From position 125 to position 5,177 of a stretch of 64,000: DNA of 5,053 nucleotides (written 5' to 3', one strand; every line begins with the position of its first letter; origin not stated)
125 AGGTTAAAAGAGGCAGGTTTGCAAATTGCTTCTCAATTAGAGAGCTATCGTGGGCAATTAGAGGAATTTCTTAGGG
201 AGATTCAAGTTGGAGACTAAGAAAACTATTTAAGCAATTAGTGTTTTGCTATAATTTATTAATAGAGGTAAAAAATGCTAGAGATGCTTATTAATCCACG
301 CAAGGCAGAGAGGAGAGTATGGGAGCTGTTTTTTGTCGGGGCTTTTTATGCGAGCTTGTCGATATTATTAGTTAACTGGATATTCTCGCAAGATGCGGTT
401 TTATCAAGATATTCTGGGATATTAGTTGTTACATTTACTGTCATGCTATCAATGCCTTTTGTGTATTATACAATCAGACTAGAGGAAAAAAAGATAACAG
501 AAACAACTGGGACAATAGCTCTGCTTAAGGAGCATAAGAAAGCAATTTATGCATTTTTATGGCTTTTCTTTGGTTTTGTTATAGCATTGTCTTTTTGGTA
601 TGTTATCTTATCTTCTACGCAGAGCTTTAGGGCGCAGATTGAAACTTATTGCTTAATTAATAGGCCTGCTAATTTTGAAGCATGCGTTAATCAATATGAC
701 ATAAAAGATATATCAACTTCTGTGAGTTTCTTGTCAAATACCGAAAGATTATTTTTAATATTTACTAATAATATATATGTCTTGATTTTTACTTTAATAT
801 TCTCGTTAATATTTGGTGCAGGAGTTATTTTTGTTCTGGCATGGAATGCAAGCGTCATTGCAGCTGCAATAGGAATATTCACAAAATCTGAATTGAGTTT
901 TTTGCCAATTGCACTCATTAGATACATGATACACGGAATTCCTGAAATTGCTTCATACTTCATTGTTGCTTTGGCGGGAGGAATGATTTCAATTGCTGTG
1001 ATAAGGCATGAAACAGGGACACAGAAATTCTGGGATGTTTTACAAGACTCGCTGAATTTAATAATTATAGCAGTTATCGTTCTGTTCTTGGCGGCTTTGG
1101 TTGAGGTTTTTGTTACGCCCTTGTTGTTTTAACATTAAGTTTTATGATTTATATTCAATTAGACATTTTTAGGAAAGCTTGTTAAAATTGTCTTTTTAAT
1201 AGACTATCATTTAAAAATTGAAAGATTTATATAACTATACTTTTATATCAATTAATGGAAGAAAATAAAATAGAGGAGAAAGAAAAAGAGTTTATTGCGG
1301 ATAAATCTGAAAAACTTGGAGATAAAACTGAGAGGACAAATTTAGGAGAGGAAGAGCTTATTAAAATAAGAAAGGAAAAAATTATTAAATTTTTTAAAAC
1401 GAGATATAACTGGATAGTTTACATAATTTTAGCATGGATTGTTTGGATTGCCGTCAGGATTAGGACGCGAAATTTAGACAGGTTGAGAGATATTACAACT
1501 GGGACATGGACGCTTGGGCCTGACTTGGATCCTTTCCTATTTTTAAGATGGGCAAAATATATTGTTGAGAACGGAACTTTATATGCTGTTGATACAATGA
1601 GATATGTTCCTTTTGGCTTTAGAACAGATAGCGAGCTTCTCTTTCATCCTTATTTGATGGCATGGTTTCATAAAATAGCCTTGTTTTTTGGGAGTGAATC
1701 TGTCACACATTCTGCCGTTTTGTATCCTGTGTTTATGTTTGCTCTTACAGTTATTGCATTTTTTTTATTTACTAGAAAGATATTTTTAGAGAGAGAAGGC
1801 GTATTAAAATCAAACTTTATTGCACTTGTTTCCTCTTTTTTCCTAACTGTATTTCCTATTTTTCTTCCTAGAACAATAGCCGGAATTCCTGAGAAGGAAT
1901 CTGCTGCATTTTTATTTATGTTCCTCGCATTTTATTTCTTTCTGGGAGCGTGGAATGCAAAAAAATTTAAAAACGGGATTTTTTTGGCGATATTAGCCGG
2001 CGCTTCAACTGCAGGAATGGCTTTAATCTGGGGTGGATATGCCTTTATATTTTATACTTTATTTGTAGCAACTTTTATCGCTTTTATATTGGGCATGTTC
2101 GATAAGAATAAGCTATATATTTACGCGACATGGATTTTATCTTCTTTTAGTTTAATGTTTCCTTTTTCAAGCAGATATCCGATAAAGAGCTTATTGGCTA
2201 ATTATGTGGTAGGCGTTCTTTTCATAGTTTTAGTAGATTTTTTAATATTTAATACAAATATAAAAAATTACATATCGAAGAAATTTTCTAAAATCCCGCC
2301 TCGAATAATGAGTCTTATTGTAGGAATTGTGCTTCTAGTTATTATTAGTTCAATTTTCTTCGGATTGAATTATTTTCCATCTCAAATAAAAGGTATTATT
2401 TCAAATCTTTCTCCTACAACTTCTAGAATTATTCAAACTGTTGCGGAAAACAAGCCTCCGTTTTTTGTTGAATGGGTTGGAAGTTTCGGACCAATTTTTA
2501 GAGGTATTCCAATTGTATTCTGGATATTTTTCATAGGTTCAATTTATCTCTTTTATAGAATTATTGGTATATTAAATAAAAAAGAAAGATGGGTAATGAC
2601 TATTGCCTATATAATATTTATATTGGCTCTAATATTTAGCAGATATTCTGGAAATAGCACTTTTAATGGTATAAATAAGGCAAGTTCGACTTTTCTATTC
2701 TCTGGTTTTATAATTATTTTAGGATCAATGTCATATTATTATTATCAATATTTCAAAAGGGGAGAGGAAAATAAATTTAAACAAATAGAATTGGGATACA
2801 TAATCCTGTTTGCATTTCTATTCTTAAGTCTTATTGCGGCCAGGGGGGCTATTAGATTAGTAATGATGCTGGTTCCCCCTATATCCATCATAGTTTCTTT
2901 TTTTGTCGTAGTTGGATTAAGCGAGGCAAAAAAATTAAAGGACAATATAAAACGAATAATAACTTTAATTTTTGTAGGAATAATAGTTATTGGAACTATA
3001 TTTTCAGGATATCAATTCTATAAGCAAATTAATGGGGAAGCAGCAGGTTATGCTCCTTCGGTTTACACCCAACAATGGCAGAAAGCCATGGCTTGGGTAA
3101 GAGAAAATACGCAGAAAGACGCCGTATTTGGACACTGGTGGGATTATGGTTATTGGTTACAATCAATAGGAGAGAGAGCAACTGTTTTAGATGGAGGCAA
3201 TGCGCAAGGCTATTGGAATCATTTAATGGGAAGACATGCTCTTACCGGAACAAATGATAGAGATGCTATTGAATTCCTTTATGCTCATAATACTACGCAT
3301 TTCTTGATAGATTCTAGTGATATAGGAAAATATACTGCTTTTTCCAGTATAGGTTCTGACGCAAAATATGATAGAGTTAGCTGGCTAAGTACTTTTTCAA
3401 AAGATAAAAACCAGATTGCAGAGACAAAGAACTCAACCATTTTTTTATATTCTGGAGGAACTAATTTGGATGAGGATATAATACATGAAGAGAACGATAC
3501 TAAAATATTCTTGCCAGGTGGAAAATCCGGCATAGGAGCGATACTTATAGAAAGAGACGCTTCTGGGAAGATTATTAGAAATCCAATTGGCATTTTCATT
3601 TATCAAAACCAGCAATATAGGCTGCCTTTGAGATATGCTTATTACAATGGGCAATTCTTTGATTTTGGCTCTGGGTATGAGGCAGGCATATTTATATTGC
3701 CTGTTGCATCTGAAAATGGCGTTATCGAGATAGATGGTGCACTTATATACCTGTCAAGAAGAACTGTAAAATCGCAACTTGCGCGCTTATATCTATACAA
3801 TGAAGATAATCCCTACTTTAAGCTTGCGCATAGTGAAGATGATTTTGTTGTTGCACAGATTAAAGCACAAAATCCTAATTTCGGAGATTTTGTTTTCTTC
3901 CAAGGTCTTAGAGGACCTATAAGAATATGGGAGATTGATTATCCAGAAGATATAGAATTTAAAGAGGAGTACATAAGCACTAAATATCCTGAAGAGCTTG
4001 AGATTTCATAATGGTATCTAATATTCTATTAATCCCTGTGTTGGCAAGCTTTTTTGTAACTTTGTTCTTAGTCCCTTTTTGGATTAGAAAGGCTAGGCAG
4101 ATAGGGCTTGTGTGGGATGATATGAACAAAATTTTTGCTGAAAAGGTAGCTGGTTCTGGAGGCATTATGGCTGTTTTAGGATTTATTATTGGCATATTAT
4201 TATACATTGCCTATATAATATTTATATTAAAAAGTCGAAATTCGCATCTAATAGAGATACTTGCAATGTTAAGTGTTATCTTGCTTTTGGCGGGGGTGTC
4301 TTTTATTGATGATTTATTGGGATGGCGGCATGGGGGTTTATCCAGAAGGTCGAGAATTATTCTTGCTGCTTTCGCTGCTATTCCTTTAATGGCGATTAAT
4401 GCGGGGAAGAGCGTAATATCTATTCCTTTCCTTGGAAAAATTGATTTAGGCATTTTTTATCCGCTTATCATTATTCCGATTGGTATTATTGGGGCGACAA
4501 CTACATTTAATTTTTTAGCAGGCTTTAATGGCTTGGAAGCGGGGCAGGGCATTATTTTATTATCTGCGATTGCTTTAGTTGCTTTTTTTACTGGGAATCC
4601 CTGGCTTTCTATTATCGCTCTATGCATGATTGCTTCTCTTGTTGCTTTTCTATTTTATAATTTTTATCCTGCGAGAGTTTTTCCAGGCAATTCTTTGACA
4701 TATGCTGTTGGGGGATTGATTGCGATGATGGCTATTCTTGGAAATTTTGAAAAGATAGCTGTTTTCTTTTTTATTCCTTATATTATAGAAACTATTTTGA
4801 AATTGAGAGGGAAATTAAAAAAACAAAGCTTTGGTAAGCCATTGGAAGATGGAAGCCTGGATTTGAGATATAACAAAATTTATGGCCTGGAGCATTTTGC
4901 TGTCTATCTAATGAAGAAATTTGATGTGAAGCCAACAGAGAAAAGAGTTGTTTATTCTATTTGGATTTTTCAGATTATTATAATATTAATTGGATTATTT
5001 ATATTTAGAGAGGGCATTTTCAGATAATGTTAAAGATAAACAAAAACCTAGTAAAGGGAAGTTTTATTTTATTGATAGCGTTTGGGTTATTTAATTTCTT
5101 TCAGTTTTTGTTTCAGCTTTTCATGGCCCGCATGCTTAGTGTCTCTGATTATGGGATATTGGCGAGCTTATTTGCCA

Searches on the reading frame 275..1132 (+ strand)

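Call 51: search_protein_families(library=pfam, proteins=[window:275-1132:+], max_evalue=0.0001)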
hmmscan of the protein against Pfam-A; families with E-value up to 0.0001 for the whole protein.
window:275-1132:+ (285 aa): 1 family
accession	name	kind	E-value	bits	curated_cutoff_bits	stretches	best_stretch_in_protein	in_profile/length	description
PF01944.22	SpoIIM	-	1.8e-16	60.9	26.9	1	97-282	3-163/163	Stage II sporulation protein M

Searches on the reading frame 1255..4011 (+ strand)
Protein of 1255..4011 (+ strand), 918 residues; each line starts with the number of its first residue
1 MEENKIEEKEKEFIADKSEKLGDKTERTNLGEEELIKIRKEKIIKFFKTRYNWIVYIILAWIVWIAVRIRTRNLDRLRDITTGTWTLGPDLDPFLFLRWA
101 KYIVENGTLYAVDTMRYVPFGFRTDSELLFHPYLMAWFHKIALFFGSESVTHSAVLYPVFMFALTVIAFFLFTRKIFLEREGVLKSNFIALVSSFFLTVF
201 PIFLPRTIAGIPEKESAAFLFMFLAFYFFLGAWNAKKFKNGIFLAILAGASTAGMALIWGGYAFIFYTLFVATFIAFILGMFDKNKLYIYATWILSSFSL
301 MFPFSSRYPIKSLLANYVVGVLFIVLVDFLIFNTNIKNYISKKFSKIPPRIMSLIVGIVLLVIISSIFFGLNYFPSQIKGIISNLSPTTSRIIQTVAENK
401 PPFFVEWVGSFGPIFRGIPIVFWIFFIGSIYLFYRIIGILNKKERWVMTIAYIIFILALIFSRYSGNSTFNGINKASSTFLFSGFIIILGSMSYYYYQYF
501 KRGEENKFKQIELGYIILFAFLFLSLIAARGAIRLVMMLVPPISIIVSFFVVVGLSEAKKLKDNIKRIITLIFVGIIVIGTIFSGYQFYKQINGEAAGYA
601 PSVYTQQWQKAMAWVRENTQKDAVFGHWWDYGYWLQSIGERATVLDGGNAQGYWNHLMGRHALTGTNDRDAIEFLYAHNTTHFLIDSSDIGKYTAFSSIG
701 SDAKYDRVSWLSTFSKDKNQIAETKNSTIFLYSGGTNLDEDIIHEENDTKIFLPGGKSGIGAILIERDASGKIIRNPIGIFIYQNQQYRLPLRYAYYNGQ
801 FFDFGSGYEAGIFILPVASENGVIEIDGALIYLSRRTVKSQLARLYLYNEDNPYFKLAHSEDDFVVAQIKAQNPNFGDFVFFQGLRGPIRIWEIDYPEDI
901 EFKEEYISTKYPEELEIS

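Call 51: search_protein_families(library=pfam, proteins=[window:1255-4011:+], max_evalue=0.0001)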
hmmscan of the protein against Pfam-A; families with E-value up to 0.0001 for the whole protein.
window:1255-4011:+ (918 aa): 2 families
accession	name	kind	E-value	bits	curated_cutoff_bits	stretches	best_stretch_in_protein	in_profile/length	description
PF02516.20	STT3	-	8.4e-14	52.3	24.5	1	90-380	31-307/405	Oligosaccharyl transferase STT3, N-terminal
PF21436.2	STT3-PglB_core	-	5.3e-06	27.4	23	1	627-732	7-109/131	STT3/PglB/AglB core domain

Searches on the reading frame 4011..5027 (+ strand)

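Call 51: search_protein_families(library=pfam, proteins=[window:4011-5027:+], max_evalue=0.0001)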
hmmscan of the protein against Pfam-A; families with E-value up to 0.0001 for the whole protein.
window:4011-5027:+ (338 aa): 1 family
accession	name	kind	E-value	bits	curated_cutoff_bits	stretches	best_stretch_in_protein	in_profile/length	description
PF00953.26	Glycos_transf_4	-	1.5e-30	106.7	27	1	84-244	2-159/160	Glycosyl transferase family 4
